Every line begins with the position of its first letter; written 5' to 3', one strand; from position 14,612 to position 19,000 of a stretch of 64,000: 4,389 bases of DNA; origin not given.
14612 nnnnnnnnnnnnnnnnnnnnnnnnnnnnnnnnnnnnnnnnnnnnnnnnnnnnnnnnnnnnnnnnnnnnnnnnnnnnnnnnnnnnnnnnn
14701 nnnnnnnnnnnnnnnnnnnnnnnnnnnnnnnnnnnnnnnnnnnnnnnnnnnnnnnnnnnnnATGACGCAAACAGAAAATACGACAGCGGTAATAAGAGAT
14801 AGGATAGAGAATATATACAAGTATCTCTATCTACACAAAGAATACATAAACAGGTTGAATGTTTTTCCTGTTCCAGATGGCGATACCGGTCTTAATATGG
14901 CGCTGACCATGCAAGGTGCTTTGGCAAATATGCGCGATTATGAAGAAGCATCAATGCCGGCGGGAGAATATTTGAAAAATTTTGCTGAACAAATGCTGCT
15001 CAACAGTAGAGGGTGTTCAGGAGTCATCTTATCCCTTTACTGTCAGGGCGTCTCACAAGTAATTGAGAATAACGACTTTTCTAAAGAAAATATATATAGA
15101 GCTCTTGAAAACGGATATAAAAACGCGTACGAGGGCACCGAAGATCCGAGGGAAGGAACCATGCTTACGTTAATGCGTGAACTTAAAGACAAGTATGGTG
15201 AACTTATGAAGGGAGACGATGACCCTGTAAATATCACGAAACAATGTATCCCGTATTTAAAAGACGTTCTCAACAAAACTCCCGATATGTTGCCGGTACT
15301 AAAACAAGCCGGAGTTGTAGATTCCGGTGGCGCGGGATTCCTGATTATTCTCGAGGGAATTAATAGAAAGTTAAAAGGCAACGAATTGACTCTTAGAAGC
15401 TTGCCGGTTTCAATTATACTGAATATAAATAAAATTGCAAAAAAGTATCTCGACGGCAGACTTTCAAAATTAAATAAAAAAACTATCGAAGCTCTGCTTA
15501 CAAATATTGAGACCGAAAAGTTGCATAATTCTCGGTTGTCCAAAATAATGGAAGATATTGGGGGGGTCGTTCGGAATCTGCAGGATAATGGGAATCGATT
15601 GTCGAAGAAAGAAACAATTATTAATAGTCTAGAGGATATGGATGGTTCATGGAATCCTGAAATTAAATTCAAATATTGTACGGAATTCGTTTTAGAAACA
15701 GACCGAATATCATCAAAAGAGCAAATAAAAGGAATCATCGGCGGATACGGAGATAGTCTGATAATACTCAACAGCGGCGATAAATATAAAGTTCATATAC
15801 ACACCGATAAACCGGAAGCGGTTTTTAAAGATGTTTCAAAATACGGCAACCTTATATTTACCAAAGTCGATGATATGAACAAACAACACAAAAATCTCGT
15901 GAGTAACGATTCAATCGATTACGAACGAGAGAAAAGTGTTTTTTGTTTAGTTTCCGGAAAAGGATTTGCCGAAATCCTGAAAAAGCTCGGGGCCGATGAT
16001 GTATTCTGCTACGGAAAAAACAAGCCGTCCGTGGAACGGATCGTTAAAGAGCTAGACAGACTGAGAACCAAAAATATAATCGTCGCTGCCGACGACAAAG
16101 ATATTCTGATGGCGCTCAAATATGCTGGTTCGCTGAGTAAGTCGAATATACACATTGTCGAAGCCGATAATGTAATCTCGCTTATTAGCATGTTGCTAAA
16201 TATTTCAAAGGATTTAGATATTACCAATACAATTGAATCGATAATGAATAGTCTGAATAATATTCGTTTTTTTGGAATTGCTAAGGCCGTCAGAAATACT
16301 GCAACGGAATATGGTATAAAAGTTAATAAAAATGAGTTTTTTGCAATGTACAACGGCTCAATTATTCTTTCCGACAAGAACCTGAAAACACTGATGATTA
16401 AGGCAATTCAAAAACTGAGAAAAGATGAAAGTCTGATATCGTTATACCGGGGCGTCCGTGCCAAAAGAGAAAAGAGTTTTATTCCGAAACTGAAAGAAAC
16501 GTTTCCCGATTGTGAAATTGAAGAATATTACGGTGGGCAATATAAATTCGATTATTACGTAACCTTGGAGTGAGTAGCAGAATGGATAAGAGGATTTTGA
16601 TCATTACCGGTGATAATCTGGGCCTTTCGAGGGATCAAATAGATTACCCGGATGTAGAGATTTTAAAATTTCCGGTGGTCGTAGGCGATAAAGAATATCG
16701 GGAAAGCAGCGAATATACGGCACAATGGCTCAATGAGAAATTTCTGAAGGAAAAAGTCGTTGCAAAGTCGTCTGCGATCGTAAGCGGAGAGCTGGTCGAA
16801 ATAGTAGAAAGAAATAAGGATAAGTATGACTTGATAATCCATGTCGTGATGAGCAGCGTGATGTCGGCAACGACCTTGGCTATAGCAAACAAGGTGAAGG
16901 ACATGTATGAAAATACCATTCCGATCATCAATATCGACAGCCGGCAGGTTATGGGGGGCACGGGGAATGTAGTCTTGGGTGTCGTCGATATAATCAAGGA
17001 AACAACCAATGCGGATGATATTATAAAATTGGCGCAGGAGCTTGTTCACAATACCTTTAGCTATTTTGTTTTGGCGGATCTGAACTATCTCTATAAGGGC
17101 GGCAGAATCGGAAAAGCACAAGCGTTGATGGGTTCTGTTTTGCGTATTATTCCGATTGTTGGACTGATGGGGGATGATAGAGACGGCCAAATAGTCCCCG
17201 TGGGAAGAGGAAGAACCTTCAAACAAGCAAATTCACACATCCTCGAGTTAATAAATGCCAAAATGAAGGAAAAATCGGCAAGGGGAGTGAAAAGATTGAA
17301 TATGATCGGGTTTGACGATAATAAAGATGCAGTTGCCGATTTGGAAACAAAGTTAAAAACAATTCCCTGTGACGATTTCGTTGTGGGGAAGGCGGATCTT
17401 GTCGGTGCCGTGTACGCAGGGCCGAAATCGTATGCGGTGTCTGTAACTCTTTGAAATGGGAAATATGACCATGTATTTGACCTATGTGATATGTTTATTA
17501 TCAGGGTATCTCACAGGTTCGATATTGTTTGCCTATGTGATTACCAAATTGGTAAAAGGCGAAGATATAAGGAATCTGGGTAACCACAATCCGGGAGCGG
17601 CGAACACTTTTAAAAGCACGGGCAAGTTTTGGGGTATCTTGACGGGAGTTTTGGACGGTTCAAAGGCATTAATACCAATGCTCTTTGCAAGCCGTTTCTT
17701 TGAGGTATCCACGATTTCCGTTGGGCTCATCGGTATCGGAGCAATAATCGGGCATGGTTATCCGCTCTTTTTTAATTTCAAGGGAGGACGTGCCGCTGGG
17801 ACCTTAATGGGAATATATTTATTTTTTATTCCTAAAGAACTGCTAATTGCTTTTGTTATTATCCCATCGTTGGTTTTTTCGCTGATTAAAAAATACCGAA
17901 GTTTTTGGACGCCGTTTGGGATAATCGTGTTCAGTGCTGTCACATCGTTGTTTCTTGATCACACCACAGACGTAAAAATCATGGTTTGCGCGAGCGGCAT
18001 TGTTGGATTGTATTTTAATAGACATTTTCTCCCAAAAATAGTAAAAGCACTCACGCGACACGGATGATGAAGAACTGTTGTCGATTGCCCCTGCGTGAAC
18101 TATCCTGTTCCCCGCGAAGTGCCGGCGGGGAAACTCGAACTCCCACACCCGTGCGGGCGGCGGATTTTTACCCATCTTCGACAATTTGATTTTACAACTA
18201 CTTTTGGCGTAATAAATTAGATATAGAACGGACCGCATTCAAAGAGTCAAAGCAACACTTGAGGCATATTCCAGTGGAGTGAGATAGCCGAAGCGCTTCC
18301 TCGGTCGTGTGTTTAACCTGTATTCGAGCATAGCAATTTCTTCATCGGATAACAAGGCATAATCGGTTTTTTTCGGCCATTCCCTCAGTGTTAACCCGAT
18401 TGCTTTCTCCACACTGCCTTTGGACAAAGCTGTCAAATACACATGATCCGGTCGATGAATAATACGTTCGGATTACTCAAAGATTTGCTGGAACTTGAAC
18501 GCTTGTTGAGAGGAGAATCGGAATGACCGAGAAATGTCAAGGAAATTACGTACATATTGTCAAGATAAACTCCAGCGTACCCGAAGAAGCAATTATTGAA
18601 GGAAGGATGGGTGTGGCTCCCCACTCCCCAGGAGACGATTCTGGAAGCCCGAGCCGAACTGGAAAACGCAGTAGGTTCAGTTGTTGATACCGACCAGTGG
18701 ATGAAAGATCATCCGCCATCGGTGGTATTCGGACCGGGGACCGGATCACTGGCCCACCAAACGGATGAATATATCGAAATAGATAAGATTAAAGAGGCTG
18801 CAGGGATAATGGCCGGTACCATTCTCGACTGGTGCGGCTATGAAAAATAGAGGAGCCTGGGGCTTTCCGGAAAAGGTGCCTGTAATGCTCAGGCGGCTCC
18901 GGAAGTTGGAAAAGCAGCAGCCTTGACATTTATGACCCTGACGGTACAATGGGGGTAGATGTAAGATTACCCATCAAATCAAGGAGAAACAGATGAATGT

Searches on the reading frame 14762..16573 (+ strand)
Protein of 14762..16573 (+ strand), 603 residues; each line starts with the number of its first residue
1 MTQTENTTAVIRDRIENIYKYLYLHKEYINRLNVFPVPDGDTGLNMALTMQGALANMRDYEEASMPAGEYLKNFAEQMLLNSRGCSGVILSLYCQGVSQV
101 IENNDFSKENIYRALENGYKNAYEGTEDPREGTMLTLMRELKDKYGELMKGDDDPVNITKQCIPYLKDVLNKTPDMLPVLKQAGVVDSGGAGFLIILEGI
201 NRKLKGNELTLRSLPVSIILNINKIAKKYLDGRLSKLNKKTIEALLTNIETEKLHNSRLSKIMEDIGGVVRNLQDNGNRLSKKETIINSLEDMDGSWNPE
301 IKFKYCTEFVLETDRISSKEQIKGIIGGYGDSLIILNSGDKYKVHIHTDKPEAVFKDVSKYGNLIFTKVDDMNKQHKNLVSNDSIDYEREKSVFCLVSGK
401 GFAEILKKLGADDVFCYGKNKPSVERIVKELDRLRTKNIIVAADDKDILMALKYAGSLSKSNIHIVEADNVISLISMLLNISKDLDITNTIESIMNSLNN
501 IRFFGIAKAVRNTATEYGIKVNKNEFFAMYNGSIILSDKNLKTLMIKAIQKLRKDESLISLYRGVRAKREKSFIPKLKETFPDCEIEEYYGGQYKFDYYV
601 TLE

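Call 30: search_protein_families(library=ncbifam, proteins=[window:14762-16573:+], max_evalue=1e-10)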
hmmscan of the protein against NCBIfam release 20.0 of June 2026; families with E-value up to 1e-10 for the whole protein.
window:14762-16573:+ (603 aa): 2 families
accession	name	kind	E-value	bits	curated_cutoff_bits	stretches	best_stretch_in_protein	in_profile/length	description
TIGR03599.1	YloV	subfamily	4.2e-121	405.1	396.1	1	14-603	4-530/530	DAK2 domain fusion protein YloV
NF038248.1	FakA_VfrB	equivalog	1.2e-85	288.1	975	2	282-603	213-549/549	fatty acid kinase catalytic subunit FakA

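Call 31: find_homologous_proteins(query=window:14762-16573:+, max_evalue=1e-30)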
Query window:14762-16573:+ (603 aa): 7993 proteins with E <= 1e-30 among 8000 candidates; the best 120 are listed.
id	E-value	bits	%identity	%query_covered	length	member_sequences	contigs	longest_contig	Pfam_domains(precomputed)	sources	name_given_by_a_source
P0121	0.0e+0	1297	97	100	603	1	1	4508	PF13684.12,PF21645.4,PF02734.23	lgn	-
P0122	0.0e+0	1197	90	100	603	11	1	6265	PF13684.12,PF21645.4,PF02734.23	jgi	jgi:DAK2 domain fusion protein YloV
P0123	0.0e+0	1049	78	98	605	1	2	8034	PF13684.12,PF21645.4,PF02734.23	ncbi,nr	ncbi:MAG: fatty acid kinase [Anaerophaga sp.]|nr:fatty acid kinase [Anaerophaga sp.] MDN5292116.1 fa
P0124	0.0e+0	1049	78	98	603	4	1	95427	PF13684.12,PF21645.4,PF02734.23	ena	-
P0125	0.0e+0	1047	78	98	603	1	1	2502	PF13684.12,PF21645.4,PF02734.23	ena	-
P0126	0.0e+0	1047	77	98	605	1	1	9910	PF13684.12,PF21645.4,PF02734.23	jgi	jgi:dihydroxyacetone kinase-like predicted kinase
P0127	0.0e+0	1041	77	98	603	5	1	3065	PF13684.12,PF21645.4,PF02734.23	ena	-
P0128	0.0e+0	1037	77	98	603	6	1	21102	PF13684.12,PF21645.4,PF02734.23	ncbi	ncbi:MAG: DAK2 domain-containing protein [Paludibacter sp.]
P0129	0.0e+0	1036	77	98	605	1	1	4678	PF13684.12,PF21645.4,PF02734.23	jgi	jgi:DAK2 domain fusion protein YloV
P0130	0.0e+0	1034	77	98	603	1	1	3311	PF13684.12,PF21645.4,PF02734.23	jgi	jgi:dihydroxyacetone kinase-like predicted kinase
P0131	0.0e+0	1031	78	98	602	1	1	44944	PF13684.12,PF21645.4,PF02734.23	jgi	jgi:dihydroxyacetone kinase-like predicted kinase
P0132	0.0e+0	1031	77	98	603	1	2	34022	PF13684.12,PF21645.4,PF02734.23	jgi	-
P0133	0.0e+0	1029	77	98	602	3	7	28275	PF13684.12,PF21645.4,PF02734.23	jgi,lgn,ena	-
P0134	0.0e+0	1027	76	98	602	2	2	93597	PF13684.12,PF21645.4,PF02734.23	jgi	jgi:dihydroxyacetone kinase-like predicted kinase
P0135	0.0e+0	1025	76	98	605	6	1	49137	PF13684.12,PF21645.4,PF02734.23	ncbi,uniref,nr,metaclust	ncbi:DAK2 domain-containing protein [Anaerophaga thermohalophila]|uniref:DAK2 domain-containing prot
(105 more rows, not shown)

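Call 32: find_encoding_contigs(protein=P0121, flank=10000, max_places=3)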
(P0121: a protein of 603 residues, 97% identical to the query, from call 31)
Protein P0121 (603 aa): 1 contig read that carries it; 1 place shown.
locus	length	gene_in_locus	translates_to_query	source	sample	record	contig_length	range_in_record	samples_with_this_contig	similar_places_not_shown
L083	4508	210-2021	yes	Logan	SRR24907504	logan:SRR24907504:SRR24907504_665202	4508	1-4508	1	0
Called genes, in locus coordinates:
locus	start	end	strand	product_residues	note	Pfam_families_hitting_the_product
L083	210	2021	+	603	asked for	PF02734:Dak2, PF21645:FakA-like_M, PF13684:FakA-like_C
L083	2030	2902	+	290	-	PF02645:DegV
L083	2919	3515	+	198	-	PF02660:G3P_acyltransf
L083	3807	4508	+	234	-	?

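Call 33: find_encoding_contigs(protein=P0122, flank=10000, max_places=3)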
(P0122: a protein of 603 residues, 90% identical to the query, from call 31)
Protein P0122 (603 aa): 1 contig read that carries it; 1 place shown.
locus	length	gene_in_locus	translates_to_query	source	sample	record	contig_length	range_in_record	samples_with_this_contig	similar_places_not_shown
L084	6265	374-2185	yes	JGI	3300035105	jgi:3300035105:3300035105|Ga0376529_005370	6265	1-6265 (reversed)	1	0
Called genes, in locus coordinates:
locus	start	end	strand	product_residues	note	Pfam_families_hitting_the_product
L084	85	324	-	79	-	-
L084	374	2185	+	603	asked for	PF02734:Dak2, PF21645:FakA-like_M, PF13684:FakA-like_C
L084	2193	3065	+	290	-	PF02645:DegV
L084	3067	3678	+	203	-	PF02660:G3P_acyltransf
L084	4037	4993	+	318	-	-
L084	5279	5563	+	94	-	PF04014:MazE_antitoxin (weak)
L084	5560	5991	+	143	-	PF01850:PIN, PF13470:PIN_3 (weak)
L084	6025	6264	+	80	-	?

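Call 34: find_encoding_contigs(protein=P0124, flank=10000, max_places=3)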
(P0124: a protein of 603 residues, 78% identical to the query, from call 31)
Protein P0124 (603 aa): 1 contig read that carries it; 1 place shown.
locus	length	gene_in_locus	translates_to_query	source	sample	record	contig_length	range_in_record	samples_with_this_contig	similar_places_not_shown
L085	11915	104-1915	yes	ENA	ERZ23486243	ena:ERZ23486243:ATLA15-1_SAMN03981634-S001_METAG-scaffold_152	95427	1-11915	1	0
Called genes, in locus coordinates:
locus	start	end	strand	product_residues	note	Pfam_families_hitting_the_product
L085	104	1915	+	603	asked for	PF02734:Dak2, PF21645:FakA-like_M, PF13684:FakA-like_C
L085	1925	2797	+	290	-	PF02645:DegV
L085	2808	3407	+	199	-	PF02660:G3P_acyltransf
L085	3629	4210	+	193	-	PF02525:Flavodoxin_2, PF03358:FMN_red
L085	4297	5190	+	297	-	PF02811:PHP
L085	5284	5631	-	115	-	-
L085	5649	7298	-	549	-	PF02368:Big_2, PF26918:Ig_Eae (weak)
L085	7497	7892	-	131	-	PF17775:YchJ_M-like, PF02810:SEC-C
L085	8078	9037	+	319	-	PF00892:EamA, PF03151:TPT (faint), PF00892:EamA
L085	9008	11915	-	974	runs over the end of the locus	-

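Call 43: find_encoding_contigs(protein=window:14762-16573:+, flank=10000, max_places=5)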
Protein window:14762-16573:+ (603 aa): 1 contig read that carries it; 1 place shown.
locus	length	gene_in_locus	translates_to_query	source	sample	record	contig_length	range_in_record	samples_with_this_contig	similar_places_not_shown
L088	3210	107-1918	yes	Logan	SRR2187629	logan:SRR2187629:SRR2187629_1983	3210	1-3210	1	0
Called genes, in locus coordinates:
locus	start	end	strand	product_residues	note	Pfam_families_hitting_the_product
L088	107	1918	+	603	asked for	PF02734:Dak2, PF21645:FakA-like_M, PF13684:FakA-like_C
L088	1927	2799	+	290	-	PF02645:DegV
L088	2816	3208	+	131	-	?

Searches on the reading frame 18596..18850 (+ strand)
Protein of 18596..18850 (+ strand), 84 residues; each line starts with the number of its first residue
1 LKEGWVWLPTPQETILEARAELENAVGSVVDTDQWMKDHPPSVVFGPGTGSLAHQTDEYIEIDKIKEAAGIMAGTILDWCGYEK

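Call 85: search_protein_families(library=pfam, proteins=[window:18596-18850:+], max_evalue=0.1)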
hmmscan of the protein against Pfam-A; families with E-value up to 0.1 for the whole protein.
window:18596-18850:+ (84 aa): 2 families
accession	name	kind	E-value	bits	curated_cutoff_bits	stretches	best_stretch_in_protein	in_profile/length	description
PF01546.33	Peptidase_M20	-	0.00022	21.6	24.6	1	34-77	162-205/206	Peptidase family M20/M25/M40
PF01310.23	Adeno_PVIII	-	0.0056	16.8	25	1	10-68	153-211/216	Adenovirus hexon associated protein, protein VIII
